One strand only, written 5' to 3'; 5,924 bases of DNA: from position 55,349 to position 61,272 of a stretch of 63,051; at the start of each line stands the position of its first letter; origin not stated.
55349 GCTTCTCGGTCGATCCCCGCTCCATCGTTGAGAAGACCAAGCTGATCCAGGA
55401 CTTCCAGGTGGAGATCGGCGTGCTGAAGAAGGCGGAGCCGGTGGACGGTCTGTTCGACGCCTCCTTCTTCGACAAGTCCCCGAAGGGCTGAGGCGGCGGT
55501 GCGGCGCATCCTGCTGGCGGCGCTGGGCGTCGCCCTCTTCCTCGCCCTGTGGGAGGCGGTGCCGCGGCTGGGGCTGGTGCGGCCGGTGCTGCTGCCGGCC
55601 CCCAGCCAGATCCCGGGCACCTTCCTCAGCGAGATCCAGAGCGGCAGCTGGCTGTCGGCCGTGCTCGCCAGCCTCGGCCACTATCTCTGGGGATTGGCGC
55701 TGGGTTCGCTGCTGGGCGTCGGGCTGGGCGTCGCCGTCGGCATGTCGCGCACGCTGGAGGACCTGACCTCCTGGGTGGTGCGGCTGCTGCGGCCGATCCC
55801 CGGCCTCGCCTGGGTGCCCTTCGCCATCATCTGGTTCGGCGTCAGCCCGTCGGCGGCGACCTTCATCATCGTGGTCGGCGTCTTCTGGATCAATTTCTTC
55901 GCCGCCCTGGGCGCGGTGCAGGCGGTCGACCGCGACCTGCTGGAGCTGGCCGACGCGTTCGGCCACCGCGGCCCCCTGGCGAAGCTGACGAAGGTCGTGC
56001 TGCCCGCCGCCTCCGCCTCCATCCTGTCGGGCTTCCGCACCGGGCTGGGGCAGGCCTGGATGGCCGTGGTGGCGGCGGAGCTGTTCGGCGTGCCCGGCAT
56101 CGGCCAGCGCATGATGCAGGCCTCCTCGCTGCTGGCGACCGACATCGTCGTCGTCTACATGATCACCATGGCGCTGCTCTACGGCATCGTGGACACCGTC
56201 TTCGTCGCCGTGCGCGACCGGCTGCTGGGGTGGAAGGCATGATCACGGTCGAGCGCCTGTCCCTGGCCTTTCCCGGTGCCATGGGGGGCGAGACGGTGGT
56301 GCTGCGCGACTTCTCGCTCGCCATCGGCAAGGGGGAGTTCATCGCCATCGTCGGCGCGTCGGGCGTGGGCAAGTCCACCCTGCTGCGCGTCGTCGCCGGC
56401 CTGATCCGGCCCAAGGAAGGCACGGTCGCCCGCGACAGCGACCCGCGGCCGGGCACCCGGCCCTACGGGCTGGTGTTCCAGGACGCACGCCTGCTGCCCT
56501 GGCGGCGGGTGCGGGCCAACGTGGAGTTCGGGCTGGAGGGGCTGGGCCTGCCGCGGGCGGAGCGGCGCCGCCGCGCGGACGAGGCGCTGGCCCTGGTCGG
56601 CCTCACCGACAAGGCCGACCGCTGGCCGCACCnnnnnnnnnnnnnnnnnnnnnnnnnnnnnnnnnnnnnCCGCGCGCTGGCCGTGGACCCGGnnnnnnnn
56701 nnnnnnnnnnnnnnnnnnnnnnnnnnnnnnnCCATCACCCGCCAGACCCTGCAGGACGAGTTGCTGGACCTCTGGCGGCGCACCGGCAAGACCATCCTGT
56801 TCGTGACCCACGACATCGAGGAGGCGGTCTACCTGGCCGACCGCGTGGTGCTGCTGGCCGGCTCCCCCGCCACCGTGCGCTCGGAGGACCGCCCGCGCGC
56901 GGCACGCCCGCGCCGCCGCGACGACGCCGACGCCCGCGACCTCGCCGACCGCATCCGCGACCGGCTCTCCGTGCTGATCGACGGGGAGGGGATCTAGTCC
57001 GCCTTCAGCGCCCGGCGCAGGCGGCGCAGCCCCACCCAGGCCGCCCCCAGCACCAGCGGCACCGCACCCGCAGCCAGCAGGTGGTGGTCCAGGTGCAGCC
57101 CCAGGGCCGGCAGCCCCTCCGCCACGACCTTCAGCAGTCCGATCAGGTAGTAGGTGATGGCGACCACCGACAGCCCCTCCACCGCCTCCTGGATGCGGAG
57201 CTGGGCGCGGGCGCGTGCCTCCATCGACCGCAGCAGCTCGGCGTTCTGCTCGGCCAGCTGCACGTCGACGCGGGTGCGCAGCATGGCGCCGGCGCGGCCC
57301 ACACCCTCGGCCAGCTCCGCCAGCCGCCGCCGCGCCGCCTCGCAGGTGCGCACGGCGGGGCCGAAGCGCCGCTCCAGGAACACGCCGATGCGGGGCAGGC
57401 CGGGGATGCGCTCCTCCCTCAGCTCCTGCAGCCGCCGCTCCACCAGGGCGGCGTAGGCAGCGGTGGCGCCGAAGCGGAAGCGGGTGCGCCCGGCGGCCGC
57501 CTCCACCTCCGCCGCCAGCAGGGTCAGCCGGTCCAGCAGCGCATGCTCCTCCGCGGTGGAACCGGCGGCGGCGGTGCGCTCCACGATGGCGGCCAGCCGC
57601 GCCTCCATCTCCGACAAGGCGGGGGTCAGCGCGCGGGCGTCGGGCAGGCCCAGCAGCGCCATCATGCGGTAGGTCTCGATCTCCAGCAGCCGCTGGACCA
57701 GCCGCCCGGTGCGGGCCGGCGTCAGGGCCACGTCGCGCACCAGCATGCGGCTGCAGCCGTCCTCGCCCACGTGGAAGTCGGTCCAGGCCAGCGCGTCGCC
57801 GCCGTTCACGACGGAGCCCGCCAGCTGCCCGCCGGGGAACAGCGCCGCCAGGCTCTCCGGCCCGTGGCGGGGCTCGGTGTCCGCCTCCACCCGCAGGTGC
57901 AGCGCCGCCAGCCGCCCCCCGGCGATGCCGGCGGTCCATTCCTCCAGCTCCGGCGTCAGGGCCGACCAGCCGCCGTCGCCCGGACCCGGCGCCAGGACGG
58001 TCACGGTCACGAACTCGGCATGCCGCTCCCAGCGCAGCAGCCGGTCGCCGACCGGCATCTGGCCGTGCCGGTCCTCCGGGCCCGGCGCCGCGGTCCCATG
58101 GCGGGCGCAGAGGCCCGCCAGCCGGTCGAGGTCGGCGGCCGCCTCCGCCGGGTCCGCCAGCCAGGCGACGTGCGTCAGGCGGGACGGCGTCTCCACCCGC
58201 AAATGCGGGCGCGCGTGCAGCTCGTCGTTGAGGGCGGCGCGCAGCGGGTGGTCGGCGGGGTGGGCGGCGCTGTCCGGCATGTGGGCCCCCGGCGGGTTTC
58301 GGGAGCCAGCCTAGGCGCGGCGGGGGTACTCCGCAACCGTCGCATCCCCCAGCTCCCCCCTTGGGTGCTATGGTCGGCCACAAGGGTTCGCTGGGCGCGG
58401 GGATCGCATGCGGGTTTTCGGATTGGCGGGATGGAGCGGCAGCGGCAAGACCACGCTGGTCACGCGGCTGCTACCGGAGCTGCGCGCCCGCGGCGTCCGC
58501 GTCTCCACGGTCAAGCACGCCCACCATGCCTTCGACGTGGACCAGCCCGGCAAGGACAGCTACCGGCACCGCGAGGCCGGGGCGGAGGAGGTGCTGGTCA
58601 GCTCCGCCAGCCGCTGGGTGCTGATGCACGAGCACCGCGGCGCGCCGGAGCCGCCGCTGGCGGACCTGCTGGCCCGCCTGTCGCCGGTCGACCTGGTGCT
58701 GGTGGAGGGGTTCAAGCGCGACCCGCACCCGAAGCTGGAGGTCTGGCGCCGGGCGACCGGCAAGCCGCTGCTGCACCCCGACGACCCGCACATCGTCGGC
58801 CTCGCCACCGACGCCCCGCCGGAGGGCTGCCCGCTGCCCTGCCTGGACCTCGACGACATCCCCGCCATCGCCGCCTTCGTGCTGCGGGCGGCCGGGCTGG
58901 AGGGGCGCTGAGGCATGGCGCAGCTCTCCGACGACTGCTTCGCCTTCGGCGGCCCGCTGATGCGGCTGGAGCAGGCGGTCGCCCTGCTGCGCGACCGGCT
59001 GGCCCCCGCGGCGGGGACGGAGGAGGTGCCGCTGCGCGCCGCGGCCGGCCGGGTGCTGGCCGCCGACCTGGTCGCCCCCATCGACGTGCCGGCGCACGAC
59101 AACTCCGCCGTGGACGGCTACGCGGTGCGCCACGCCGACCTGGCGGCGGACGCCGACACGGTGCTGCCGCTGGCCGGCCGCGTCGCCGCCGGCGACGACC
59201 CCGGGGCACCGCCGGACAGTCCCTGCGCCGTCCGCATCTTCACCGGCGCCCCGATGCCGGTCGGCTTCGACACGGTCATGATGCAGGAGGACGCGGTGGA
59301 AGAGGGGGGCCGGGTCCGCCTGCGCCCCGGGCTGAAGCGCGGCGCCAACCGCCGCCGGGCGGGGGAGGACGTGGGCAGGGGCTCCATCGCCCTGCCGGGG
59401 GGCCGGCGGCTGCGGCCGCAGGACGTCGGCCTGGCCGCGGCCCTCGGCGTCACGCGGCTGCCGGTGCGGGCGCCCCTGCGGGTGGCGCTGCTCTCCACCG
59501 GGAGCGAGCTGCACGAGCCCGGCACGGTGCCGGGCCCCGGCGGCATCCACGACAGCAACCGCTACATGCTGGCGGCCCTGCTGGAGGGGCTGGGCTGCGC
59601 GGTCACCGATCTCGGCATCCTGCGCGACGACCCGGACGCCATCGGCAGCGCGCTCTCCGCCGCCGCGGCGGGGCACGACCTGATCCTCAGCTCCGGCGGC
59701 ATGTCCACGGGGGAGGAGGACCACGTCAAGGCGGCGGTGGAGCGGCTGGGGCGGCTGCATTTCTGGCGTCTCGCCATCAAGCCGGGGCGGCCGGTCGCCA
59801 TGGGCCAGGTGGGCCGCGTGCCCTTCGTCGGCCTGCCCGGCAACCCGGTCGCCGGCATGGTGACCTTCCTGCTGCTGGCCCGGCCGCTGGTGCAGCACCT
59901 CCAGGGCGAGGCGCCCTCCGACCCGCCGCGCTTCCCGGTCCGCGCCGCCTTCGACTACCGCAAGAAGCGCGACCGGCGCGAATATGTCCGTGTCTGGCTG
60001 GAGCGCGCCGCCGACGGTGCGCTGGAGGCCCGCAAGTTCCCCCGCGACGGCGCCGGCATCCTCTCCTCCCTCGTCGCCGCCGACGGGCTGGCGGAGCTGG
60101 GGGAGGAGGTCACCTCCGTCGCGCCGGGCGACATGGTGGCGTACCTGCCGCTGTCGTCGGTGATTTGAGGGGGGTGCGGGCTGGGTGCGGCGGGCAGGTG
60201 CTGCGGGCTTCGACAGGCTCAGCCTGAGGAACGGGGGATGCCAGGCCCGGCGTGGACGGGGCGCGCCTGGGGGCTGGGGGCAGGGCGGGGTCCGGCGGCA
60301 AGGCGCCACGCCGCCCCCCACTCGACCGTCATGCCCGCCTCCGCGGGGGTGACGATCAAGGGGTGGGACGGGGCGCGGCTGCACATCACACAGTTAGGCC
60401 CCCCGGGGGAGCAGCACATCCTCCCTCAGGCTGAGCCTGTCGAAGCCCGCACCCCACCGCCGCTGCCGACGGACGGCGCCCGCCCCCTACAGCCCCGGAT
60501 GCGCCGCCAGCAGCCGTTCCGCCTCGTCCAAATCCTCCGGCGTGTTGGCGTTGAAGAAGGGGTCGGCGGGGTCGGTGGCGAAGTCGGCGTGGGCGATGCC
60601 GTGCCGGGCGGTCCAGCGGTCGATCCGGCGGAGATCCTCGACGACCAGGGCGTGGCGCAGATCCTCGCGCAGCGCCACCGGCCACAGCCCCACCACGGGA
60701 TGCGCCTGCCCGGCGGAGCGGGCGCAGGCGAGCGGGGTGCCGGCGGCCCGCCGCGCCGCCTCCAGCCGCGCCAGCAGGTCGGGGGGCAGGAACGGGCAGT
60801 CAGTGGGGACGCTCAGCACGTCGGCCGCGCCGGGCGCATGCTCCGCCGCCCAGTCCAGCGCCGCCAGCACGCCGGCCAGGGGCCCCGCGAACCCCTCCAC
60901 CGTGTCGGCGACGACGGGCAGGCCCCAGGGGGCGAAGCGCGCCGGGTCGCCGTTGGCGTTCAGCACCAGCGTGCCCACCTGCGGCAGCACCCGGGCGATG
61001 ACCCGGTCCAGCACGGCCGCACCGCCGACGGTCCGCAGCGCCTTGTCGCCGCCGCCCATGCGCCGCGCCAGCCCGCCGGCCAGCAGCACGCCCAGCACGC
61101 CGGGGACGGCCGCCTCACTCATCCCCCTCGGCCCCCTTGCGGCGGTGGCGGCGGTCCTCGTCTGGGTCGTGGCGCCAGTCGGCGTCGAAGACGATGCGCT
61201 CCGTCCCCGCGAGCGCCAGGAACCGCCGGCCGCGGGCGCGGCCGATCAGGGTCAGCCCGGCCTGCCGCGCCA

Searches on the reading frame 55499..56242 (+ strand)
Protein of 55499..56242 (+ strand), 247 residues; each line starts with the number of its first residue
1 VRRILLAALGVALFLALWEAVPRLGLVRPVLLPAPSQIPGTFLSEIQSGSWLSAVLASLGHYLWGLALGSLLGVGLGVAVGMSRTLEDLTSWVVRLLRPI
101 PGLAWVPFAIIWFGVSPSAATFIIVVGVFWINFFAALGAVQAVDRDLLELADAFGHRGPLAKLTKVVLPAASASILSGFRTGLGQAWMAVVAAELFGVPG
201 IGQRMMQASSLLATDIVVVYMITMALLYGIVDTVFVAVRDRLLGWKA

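Call 72: search_protein_families(library=pfam, proteins=[window:55499-56242:+], max_evalue=0.00001)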
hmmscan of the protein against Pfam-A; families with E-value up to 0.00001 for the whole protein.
window:55499-56242:+ (247 aa): 1 family
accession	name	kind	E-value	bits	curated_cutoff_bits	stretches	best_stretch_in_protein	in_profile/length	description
PF00528.27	BPD_transp_1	-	2.3e-17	63.8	26.4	1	73-240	1-176/184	Binding-protein-dependent transport system inner membrane component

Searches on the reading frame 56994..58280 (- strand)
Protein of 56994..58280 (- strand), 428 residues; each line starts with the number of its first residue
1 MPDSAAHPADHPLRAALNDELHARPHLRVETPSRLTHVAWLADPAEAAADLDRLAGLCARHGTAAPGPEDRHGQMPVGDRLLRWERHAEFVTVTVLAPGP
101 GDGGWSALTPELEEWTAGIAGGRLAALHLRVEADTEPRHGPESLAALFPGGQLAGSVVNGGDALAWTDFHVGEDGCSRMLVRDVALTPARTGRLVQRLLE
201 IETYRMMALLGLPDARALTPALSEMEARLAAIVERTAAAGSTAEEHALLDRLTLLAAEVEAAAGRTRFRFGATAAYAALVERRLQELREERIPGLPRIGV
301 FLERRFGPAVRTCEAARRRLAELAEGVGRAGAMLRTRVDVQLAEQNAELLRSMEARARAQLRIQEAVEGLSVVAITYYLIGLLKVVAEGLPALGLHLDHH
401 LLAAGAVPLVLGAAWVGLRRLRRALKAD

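Call 72: search_protein_families(library=pfam, proteins=[window:56994-58280:-], max_evalue=0.00001)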
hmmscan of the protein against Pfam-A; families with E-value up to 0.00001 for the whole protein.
window:56994-58280:- (428 aa): 1 family
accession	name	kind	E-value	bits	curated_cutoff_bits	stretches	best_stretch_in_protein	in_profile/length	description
PF11902.13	DUF3422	-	3.6e-153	511.1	25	1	10-424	2-417/418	Protein of unknown function (DUF3422)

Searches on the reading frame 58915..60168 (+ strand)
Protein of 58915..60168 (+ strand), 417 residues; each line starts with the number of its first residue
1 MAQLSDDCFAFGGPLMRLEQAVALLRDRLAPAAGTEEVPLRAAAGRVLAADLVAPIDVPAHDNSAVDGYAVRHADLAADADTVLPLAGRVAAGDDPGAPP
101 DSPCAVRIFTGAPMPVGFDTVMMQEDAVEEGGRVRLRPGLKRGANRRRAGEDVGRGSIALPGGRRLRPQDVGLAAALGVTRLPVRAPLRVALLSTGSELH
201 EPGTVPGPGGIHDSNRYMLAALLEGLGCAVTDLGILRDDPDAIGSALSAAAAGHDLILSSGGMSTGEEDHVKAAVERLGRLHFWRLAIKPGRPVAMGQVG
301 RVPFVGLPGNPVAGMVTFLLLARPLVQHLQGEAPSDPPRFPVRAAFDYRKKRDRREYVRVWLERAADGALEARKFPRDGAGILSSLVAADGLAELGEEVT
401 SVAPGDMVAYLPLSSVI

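Call 72: search_protein_families(library=pfam, proteins=[window:58915-60168:+], max_evalue=0.00001)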
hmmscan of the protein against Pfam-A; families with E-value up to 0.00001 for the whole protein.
window:58915-60168:+ (417 aa): 3 families
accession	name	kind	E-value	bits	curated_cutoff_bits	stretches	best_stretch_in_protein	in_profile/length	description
PF03453.22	MoeA_N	-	3.6e-44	150.7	30.8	1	17-178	2-160/160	MoeA N-terminal region (domain I and II)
PF00994.29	MoCF_biosynth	-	3.3e-32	111.6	26.6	1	192-328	2-144/144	Probable molybdopterin binding domain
PF03454.20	MoeA_C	-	1.4e-16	60.9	22.1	1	342-413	2-72/72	MoeA C-terminal region (domain IV)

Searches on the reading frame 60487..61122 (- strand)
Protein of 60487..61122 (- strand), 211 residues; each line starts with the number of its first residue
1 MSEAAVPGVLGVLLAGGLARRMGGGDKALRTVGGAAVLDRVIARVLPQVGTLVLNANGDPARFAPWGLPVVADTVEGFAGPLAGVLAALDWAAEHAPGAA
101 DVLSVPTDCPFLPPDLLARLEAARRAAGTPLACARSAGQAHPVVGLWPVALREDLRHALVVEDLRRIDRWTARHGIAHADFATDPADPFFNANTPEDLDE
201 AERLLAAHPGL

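Call 72: search_protein_families(library=pfam, proteins=[window:60487-61122:-], max_evalue=0.00001)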
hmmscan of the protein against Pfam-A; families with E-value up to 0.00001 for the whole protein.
window:60487-61122:- (211 aa): 1 family
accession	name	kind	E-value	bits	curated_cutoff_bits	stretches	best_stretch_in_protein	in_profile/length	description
PF12804.13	NTP_transf_3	-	1.7e-33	116.5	27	1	11-170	1-156/160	MobA-like NTP transferase domain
